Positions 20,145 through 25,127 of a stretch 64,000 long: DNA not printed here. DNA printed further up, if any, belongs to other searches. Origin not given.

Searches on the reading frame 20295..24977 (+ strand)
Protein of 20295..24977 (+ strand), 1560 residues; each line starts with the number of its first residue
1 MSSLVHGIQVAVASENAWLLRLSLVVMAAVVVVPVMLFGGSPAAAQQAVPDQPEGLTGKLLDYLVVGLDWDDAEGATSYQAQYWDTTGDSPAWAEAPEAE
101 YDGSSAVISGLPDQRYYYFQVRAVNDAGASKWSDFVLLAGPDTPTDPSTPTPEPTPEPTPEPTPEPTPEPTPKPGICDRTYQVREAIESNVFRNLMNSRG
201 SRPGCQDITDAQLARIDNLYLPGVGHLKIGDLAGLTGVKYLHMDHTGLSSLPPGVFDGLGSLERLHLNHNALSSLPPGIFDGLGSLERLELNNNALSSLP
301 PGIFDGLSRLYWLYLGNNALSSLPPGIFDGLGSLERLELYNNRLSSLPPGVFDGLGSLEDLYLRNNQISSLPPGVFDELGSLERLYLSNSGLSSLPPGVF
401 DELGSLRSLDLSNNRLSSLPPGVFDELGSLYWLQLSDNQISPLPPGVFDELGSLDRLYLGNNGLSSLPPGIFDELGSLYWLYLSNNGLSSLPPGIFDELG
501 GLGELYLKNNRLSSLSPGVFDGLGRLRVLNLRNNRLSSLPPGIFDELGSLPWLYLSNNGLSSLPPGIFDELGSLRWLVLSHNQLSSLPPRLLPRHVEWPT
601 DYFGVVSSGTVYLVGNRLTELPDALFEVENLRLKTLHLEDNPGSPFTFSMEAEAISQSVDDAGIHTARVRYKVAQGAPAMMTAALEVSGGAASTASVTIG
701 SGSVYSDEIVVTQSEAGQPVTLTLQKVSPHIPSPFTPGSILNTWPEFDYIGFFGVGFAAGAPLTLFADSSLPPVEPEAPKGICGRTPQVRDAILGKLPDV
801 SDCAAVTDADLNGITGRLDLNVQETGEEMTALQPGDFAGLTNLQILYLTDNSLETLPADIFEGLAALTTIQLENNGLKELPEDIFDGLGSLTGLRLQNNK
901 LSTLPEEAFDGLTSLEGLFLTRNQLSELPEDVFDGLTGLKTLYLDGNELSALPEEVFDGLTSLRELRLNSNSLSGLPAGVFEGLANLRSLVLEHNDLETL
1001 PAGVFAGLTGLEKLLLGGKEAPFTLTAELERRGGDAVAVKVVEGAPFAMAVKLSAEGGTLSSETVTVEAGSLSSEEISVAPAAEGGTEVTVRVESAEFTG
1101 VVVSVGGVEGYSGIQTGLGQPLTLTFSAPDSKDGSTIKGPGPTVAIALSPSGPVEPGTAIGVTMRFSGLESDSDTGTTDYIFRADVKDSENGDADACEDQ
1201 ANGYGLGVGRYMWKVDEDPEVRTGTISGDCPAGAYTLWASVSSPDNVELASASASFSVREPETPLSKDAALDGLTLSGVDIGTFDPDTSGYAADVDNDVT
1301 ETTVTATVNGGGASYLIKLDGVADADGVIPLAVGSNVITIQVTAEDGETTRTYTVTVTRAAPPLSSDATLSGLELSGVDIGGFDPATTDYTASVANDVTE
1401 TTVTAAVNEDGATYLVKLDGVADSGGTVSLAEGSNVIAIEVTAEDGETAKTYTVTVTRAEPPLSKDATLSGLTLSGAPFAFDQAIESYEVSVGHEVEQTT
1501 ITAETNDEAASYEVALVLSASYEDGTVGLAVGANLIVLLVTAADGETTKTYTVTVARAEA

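Call 6: search_protein_families(library=pfam, proteins=[window:20295-24977:+], max_evalue=0.01)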
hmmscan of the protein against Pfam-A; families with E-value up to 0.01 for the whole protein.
window:20295-24977:+ (1560 aa): 12 families
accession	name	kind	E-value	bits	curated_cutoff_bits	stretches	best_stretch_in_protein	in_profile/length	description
PF13855.12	LRR_8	-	5.2e-131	426.9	27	11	477-536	2-61/61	Leucine rich repeat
PF12799.13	LRR_4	-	3.2e-54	180.2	27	9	333-372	2-40/44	Leucine Rich repeats (2 copies)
PF12733.13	Cadherin-like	-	9.5e-50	167.4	24.2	3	1380-1458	9-88/89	Cadherin-like beta sandwich domain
PF00560.39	LRR_1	-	1.3e-38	123.1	20.6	0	405-425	1-21/23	Leucine Rich Repeat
PF23598.1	LRR_14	-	1.1e-37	130.1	40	6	832-921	38-122/353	Leucine-rich repeat region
PF13306.12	LRR_5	-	6.5e-27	94.4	27.7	3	837-945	8-109/127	BspA type Leucine rich repeat region (6 copies)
PF14580.12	LRR_9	-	2e-10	41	30.5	0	867-948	44-124/175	Leucine-rich repeat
PF23211.1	LRR_LRWD1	-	8.5e-06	26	28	0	377-441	13-77/190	Leucine-rich repeat and WD repeat-containing protein 1, LRR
PF19755.4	DUF6242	-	1.2e-05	25.7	29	0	1336-1357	97-118/217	Domain of unknown function (DUF6242)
PF00041.27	fn3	-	0.00042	20.9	25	1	67-134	17-79/84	Fibronectin type III domain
PF23952.1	LRR_EndoS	-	0.00081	20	27.9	0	378-414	80-116/116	Endo-beta-N-acetylglucosaminidase EndoS LRR domain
PF16656.11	Pur_ac_phosph_N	-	0.0027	18.6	30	1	68-135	17-91/93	Purple acid Phosphatase, N-terminal domain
